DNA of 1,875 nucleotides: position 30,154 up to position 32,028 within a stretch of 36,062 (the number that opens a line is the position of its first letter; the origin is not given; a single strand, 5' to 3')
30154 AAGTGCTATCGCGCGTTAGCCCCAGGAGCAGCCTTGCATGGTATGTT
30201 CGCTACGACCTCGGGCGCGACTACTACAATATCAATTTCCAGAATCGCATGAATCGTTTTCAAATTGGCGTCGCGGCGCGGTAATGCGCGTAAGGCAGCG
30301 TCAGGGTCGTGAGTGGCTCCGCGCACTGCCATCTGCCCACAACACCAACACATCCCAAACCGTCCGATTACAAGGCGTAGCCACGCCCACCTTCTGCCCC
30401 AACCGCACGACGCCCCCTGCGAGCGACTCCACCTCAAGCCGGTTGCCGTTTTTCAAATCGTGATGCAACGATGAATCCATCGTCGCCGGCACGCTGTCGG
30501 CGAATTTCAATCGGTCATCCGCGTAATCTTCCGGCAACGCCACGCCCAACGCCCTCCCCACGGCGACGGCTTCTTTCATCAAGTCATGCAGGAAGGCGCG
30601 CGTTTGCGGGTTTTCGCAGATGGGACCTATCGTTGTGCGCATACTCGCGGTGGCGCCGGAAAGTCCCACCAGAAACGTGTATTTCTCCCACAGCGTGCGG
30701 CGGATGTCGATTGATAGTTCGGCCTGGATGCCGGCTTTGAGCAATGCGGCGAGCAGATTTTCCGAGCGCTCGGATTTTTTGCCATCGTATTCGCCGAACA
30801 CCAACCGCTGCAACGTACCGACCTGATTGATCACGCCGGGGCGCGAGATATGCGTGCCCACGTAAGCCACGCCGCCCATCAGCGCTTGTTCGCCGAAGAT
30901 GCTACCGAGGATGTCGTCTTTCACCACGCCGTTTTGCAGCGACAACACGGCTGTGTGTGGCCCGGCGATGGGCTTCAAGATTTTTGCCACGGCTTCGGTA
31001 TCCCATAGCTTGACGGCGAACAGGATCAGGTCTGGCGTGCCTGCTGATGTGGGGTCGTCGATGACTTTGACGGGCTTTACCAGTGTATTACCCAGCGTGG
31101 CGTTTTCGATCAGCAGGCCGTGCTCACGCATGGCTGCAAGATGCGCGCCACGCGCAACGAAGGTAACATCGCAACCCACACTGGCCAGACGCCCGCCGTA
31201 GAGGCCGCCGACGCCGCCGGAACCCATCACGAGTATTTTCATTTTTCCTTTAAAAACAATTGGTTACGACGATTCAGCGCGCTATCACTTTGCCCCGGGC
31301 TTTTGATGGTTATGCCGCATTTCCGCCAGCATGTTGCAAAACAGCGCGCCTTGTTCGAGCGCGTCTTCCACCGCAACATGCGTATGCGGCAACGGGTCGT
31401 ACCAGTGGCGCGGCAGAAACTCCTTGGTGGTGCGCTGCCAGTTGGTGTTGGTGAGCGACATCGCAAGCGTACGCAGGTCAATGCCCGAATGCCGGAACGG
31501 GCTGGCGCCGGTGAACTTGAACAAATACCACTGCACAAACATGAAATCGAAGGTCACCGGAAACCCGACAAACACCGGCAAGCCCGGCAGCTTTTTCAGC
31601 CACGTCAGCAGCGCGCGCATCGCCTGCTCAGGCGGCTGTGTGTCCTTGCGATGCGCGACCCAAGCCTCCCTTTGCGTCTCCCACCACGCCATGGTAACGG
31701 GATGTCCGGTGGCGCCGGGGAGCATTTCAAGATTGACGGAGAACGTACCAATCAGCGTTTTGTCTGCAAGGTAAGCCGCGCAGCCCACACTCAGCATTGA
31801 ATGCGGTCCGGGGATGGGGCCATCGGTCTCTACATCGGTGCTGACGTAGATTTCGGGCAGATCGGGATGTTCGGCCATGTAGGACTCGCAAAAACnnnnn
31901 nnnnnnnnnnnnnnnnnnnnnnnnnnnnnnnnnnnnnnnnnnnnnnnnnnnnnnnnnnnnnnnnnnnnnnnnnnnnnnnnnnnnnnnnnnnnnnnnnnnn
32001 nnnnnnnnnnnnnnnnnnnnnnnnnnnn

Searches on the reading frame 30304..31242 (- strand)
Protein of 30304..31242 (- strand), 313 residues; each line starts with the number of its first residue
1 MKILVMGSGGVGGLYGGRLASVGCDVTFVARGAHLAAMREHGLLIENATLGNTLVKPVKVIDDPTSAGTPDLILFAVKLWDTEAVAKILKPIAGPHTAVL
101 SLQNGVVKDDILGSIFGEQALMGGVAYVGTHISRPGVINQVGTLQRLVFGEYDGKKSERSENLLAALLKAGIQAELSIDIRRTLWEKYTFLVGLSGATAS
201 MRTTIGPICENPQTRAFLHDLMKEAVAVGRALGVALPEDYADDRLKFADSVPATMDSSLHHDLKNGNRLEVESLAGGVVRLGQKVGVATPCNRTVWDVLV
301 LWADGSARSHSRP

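Call 59: search_protein_families(library=phrogs, proteins=[L031:2173-2619:+, L031:2739-3311:+, L031:3317-4093:+, L031:4183-4746:+, L031:929-1339:+, L027:2876-3232:-, L027:3232-3831:-, L027:3582-4163:-, L027:4163-4552:-], max_evalue=0.001)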
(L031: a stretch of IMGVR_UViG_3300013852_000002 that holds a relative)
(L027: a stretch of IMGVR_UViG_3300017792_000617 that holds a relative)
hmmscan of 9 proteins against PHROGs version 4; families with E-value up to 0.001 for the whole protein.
L031:2173-2619:+ (149 aa): 1 family
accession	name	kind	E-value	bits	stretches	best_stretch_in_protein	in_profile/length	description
phrog_1024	-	unknown function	1.3e-42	145.8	1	27-146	1-124/130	-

L031:2739-3311:+ (191 aa): 0 families

L031:3317-4093:+ (259 aa): 2 families
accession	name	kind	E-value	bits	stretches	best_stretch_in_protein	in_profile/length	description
phrog_1924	-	tail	6.3e-79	266.2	1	23-258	10-237/237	minor tail protein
phrog_29138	-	unknown function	3.5e-14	53.8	1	97-258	8-170/170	-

L031:4183-4746:+ (188 aa): 4 families
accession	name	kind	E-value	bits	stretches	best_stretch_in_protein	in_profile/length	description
phrog_57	-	head and packaging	1.2e-41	143.8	1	13-188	5-189/199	terminase small subunit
phrog_1790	-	head and packaging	7.4e-29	101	1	84-185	10-111/114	terminase small subunit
phrog_10446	-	unknown function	1.2e-05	26.1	1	147-184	2-39/42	-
phrog_141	-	head and packaging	0.00013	22.4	1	21-170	16-159/183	terminase small subunit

L031:929-1339:+ (137 aa): 4 families
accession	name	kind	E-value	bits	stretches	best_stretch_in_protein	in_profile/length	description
phrog_824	-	unknown function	1.2e-45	157.5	1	7-132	59-181/265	-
phrog_2363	-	unknown function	1.2e-22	81.5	1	12-128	59-173/192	-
phrog_5702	-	DNA, RNA and nucleotide metabolism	9.4e-15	55.4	1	57-126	2-67/70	Holliday junction resolvase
phrog_93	-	DNA, RNA and nucleotide metabolism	2.2e-05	24.3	1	34-129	372-445/613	endonuclease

L027:2876-3232:- (119 aa): 1 family
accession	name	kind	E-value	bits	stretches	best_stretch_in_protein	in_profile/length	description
phrog_3580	-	unknown function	1.2e-11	45.7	1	5-85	4-85/87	-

L027:3232-3831:- (200 aa): 0 families

L027:3582-4163:- (194 aa): 7 families
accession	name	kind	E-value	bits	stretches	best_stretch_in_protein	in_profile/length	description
phrog_181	-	lysis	3.5e-45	156.2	1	1-193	331-531/769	endolysin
phrog_26317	-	unknown function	1.7e-20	74.1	1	102-193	29-118/119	-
phrog_9506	-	lysis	3.4e-11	44.4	1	11-185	13-186/330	endolysin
phrog_317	-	lysis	4.2e-07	30.5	1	7-188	198-355/492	endolysin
phrog_12261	-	unknown function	2.1e-06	28.8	1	108-172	14-75/76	-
phrog_3201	-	tail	1.5e-05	23.8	1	104-186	2116-2199/2408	tail fiber protein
phrog_1519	-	lysis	0.00055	20.1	1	9-186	205-374/502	endolysin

L027:4163-4552:- (130 aa): 2 families
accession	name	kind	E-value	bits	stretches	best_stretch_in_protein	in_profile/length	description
phrog_6065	-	unknown function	2.7e-07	31.9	1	24-124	11-104/112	-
phrog_32072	-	tail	0.00015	21.3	1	54-126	78-150/894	tail protein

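Call 70: search_protein_families(library=pfam, proteins=[L039:6473-7882:+, L039:4816-5964:+], max_evalue=0.01)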
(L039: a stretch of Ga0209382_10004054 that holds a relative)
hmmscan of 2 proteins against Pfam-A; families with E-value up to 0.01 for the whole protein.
L039:6473-7882:+ (470 aa): 2 families
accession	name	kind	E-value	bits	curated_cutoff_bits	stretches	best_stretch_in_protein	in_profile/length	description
PF00144.29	Beta-lactamase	-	4.9e-56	190.7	27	1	57-353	14-314/329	Beta-lactamase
PF11954.13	DUF3471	-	3.5e-07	31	29.3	1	376-457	3-89/103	Domain of unknown function (DUF3471)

L039:4816-5964:+ (383 aa): 2 families
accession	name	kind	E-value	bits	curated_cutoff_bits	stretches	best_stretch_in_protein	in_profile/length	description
PF00155.27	Aminotran_1_2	-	1.4e-50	173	19.7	1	40-377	7-361/361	Aminotransferase class I and II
PF01041.23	DegT_DnrJ_EryC1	-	0.0053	16.5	19.8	1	94-219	43-163/360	DegT/DnrJ/EryC1/StrS aminotransferase family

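Call 86: search_protein_families(library=pfam, proteins=[P0141, P0150, P0173, P0180, P0256, P0183, P0268, P0197, P0204, P0151], max_evalue=0.01)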
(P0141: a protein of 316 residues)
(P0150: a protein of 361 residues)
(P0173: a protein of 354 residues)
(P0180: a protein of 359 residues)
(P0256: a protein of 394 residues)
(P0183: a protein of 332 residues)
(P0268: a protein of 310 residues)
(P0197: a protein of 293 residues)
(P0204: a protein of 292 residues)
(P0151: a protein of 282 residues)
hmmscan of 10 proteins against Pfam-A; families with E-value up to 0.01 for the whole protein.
P0141 (316 aa): 1 family
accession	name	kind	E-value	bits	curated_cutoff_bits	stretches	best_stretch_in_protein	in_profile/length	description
PF24514.1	SpaA_4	-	8.9e-14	52.6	27.3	1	214-315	5-107/107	Prealbumin-like fold domain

P0150 (361 aa): 0 families

P0173 (354 aa): 0 families

P0180 (359 aa): 0 families

P0256 (394 aa): 1 family
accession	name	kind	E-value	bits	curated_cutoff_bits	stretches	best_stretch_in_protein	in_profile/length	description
PF21037.2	CCDC138_cc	-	0.0037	17.7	27.1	0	312-353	9-48/59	Coiled-coil-domain-containing protein 138, coiled-coil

P0183 (332 aa): 0 families

P0268 (310 aa): 1 family
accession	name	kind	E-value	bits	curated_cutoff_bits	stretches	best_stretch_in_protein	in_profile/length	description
PF07610.17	DUF1573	-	0.00089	19.7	26.1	0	262-307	53-97/98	Protein of unknown function (DUF1573)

P0197 (293 aa): 0 families

P0204 (292 aa): 1 family
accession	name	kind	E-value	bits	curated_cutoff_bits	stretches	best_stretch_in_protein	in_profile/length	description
PF15134.11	CEP15-like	-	0.0045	17.4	27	1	232-275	37-80/110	Centrosomal protein 15-like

P0151 (282 aa): 0 families

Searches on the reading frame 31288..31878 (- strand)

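Call 70: search_protein_families(library=pfam, proteins=[window:31288-31878:-], max_evalue=0.01)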
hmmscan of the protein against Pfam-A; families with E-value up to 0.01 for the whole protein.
window:31288-31878:- (197 aa): 1 family
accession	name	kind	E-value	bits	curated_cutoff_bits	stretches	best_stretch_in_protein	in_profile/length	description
PF16473.11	Rv2179c-like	-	0.00057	20.1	27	1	46-177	41-170/177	3'-5' exoribonuclease Rv2179c-like domain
